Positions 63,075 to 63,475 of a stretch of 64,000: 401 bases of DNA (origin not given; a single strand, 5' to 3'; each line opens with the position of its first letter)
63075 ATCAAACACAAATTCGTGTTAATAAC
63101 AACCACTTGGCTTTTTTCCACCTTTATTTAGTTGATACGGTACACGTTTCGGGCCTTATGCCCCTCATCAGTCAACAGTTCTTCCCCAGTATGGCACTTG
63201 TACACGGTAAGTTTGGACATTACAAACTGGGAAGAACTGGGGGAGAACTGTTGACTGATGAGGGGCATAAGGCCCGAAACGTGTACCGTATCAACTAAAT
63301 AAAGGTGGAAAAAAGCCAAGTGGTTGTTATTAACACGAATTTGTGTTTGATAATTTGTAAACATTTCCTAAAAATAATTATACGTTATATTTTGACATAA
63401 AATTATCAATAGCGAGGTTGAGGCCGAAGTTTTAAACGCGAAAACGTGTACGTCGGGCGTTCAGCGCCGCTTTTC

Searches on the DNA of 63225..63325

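Call 55: search_rna_families(source=window, start=63225, end=63325, threshold=evalue, max_evalue=10, show_alignments=4)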
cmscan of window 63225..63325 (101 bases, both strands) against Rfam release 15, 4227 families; matches with E-value up to 10: 3.
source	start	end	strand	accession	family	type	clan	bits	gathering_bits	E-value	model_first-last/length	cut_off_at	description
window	63243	63309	+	RF02275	Hammerhead_HH9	Gene; ribozyme;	CL00010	14.2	52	0.33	1-77/77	no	Hammerhead ribozyme HH9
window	63238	63267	+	RF01073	GP_knot1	Cis-reg;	-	12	67.7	4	1-62/62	no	Gag/pol translational readthrough site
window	63284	63307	+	RF03318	mir-2208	Gene; miRNA;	-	11.3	70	9.9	19-42/61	no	mir-2208 microRNA precursor family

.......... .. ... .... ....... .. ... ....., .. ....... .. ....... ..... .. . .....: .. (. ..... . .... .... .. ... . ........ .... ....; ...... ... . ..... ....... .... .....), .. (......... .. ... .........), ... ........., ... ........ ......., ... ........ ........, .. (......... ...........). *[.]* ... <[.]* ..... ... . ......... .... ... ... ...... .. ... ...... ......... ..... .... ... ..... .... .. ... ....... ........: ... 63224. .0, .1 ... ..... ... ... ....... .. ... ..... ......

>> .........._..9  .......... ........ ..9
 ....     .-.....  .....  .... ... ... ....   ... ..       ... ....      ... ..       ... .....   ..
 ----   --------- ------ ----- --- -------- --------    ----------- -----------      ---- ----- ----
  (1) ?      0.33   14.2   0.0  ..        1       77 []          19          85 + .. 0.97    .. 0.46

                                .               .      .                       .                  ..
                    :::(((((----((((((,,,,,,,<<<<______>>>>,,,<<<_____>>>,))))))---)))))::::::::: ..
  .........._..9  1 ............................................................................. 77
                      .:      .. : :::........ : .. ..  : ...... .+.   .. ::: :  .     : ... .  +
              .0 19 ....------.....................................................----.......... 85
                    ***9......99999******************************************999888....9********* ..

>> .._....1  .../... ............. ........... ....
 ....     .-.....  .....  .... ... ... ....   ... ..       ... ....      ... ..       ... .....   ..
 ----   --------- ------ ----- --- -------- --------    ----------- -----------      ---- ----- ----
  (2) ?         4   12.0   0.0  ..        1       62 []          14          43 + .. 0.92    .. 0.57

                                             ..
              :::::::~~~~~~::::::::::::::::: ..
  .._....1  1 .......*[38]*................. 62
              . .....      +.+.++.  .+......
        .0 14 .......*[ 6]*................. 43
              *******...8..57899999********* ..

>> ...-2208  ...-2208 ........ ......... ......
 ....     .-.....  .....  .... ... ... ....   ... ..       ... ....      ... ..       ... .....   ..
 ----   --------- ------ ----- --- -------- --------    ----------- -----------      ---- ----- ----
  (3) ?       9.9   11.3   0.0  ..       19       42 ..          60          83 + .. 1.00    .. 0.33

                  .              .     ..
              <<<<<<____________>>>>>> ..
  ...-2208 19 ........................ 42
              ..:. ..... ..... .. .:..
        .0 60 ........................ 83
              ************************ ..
